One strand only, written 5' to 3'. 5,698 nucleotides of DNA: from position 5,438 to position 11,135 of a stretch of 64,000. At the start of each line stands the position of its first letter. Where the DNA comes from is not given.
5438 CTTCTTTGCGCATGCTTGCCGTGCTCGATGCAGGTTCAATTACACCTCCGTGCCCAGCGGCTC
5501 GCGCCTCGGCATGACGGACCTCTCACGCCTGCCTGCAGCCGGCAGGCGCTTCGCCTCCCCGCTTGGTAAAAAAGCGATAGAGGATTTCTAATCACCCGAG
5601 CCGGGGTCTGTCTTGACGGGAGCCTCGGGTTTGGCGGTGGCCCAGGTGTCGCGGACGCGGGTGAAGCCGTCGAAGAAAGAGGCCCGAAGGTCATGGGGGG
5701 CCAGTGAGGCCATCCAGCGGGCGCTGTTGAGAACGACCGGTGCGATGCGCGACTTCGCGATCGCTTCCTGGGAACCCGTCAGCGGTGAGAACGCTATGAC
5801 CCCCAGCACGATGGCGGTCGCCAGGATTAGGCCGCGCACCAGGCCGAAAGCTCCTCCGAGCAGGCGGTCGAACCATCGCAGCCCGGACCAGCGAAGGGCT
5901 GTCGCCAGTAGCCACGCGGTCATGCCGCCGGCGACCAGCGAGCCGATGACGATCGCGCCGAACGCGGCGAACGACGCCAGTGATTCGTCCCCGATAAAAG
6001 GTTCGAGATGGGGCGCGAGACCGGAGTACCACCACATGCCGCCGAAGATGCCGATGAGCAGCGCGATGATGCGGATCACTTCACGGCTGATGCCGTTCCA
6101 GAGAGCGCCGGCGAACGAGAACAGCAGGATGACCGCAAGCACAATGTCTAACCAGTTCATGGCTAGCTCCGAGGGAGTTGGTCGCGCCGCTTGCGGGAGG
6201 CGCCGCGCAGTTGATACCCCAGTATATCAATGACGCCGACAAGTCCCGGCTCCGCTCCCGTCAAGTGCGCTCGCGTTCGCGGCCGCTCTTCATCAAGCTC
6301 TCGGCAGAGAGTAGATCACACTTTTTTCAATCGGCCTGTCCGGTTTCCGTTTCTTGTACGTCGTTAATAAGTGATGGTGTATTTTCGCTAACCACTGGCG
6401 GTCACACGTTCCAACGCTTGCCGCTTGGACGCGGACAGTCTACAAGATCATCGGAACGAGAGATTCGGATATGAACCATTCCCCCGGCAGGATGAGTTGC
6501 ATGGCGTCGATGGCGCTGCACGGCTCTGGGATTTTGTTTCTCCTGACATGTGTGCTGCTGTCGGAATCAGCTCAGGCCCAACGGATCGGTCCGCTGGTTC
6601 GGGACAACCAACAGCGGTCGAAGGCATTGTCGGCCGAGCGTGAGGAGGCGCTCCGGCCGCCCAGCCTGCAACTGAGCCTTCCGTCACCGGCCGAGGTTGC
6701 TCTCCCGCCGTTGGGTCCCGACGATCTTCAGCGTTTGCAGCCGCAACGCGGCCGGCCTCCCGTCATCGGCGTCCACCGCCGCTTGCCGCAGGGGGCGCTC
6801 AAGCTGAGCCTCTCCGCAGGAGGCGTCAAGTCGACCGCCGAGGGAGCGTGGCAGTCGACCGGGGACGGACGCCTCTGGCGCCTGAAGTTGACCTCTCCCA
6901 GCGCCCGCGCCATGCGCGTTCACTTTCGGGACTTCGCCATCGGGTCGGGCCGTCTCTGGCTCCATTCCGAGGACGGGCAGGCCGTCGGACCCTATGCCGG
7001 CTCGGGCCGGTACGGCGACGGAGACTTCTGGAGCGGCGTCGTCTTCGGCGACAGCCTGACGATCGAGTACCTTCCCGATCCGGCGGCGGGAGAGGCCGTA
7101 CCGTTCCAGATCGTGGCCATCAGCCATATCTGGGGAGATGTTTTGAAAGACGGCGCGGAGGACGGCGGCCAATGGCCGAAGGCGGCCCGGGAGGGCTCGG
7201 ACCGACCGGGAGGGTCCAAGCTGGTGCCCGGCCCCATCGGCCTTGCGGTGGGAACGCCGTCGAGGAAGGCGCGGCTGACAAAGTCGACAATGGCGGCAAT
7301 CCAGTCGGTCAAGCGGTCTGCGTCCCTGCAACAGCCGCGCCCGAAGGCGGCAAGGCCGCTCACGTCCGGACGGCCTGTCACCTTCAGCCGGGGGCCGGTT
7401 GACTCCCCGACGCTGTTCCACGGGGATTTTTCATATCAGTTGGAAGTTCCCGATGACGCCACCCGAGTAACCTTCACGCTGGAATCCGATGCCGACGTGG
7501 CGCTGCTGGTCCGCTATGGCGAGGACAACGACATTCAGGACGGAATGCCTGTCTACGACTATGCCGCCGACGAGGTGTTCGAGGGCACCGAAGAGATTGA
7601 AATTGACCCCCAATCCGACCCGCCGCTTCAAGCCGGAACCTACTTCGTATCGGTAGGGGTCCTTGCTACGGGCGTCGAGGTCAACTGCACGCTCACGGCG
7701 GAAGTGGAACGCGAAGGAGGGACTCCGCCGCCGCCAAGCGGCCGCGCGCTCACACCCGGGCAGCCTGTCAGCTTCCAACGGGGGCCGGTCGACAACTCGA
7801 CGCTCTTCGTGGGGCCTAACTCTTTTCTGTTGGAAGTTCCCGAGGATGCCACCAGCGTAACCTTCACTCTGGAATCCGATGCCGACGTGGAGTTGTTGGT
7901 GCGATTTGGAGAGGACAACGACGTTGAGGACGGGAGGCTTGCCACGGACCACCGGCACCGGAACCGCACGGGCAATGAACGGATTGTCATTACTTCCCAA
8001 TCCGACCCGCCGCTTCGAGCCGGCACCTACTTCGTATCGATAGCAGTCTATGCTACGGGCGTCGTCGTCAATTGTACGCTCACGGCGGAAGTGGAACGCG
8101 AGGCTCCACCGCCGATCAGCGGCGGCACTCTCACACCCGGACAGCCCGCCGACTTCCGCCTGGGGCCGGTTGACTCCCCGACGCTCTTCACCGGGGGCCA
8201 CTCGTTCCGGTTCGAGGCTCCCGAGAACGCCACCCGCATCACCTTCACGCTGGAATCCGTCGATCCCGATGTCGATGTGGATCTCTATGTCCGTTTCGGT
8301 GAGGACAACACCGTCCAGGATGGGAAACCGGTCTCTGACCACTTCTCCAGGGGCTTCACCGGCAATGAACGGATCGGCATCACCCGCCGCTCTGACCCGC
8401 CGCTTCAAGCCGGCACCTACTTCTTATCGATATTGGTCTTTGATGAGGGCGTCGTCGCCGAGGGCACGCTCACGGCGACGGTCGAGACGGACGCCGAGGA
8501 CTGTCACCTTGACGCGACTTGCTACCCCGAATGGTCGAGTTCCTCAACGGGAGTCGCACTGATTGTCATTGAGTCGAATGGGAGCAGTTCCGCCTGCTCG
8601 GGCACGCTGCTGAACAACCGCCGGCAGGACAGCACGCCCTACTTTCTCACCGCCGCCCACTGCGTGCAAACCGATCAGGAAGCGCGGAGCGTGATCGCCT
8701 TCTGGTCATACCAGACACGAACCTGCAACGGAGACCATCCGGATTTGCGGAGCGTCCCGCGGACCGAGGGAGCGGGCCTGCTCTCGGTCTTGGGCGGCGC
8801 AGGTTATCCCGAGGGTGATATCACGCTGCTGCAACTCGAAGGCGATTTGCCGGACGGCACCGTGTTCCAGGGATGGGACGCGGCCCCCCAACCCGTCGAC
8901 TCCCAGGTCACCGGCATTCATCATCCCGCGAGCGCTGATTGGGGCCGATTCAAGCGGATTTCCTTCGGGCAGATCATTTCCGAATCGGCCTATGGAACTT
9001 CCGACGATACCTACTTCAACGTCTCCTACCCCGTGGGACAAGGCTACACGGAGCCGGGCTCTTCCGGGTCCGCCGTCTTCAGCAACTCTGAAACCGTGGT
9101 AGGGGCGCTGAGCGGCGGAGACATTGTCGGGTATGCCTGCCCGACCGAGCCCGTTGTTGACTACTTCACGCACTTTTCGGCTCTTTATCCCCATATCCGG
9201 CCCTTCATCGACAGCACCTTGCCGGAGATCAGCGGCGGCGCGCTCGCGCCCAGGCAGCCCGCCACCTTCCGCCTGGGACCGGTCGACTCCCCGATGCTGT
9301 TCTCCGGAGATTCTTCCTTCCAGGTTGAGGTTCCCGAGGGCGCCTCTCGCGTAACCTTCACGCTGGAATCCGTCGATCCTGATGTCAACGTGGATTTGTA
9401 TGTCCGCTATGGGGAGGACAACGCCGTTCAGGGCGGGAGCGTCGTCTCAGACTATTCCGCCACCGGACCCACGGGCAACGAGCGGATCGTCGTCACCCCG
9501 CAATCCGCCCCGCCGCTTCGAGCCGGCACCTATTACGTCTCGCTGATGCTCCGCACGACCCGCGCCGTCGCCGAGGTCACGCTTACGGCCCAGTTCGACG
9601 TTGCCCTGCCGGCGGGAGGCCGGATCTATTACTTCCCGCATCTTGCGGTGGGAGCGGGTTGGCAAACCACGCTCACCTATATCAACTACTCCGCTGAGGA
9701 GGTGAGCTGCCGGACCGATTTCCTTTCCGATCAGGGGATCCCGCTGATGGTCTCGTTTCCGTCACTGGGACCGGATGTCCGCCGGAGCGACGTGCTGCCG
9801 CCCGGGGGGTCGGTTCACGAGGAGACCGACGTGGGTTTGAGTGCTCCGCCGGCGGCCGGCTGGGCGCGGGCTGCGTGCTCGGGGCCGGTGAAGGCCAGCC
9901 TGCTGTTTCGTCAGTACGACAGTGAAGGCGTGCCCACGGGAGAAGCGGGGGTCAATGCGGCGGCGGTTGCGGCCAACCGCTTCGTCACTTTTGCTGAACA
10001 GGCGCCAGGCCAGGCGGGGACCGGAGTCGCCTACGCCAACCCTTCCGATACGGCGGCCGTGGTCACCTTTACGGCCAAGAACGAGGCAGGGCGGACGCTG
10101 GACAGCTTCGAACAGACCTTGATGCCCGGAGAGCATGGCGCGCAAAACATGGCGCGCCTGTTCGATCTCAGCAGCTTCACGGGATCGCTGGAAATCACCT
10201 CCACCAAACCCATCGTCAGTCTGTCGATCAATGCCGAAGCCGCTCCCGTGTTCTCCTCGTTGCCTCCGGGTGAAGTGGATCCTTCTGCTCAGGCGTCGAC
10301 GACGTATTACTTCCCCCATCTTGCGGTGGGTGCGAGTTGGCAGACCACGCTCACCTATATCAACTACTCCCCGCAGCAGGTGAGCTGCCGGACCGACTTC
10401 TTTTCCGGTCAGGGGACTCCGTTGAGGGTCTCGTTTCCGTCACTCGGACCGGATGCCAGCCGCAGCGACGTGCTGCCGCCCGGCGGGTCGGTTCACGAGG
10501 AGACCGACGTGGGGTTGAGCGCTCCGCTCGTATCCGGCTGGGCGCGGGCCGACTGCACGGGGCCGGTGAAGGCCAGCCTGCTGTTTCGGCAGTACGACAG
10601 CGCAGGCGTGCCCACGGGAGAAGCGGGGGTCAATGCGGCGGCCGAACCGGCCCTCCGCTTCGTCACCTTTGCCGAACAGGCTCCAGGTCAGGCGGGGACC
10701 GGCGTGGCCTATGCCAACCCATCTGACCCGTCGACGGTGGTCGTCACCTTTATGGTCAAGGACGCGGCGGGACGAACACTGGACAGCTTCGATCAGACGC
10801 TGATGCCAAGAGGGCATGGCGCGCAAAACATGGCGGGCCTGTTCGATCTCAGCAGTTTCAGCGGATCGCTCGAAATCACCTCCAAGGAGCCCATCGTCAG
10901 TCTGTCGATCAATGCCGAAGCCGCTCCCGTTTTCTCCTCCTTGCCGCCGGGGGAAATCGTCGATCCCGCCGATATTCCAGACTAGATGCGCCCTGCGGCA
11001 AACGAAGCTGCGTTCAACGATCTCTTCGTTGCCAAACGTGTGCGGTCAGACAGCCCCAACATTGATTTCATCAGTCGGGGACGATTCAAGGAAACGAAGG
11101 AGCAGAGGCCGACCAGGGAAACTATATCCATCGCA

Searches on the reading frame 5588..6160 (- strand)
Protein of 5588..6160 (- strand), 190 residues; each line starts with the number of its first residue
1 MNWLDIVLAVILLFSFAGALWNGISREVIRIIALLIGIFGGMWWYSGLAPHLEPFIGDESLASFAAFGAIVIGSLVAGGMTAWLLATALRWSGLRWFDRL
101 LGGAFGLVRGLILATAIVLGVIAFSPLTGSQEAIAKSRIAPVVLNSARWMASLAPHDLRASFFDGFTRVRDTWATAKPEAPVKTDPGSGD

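Call 30: search_protein_families(library=pfam, proteins=[window:5588-6160:-], max_evalue=0.001)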
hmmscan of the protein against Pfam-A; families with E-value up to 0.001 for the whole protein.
window:5588-6160:- (190 aa): 1 family
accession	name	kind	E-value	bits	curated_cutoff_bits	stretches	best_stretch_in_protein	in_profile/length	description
PF02674.22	Colicin_V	-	8.5e-31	107.3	29.3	1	4-146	1-142/144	Colicin V production protein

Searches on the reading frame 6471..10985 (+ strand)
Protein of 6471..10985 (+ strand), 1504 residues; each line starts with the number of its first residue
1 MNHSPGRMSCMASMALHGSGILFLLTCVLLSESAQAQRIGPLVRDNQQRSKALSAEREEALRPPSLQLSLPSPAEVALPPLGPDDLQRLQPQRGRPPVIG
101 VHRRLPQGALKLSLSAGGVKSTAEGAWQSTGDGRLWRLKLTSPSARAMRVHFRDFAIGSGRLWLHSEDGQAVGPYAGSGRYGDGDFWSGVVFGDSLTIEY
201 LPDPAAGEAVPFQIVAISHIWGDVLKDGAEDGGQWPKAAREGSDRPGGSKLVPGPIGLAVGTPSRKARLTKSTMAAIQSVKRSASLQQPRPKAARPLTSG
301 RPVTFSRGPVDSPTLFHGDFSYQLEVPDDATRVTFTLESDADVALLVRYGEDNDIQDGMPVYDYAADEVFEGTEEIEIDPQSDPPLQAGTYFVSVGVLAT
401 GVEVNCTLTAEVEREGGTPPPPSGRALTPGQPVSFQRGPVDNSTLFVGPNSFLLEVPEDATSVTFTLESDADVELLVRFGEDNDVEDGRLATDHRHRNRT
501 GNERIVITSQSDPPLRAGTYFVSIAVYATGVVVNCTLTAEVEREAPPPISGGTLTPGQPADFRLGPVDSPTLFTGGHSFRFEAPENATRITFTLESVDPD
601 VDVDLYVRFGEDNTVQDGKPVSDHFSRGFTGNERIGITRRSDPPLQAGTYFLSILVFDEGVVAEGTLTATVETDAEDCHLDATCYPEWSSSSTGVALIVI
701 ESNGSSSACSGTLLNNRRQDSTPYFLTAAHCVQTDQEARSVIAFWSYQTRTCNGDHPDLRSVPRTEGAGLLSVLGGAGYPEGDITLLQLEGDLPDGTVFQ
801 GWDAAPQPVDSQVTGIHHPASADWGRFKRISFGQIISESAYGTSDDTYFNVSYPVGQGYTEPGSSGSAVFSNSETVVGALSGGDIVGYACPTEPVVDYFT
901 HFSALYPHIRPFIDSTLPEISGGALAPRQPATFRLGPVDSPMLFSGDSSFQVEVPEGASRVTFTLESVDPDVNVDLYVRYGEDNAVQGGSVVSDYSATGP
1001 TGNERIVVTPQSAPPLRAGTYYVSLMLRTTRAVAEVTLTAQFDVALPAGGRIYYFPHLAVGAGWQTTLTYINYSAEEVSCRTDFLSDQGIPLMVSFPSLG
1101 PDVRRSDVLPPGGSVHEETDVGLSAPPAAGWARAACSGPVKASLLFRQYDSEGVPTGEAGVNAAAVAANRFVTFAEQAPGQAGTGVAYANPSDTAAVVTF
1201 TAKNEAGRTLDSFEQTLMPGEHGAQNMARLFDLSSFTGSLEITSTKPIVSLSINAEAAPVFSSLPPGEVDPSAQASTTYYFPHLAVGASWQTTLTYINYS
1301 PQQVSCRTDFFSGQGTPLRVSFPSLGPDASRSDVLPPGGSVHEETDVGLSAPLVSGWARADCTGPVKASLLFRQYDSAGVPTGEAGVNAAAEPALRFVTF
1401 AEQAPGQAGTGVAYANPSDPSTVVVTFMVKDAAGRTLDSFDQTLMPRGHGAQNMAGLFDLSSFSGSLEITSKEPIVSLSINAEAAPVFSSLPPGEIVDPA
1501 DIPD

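Call 30: search_protein_families(library=pfam, proteins=[window:6471-10985:+], max_evalue=0.001)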
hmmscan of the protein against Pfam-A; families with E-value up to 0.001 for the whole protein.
window:6471-10985:+ (1504 aa): 4 families
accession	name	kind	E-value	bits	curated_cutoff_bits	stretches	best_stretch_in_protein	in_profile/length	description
PF04151.21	PPC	-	1.7e-18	67.6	25.9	2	950-1024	5-67/70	Bacterial pre-peptidase C-terminal domain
PF14524.12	Wzt_C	-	3.2e-10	40.6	30.4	0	367-403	75-111/143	Wzt C-terminal domain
PF13365.12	Trypsin_2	-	1.8e-09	38.9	27.6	1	709-878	1-143/144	Trypsin-like peptidase domain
PF00089.32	Trypsin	-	5.7e-08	33.3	20.6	1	703-903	21-214/220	Trypsin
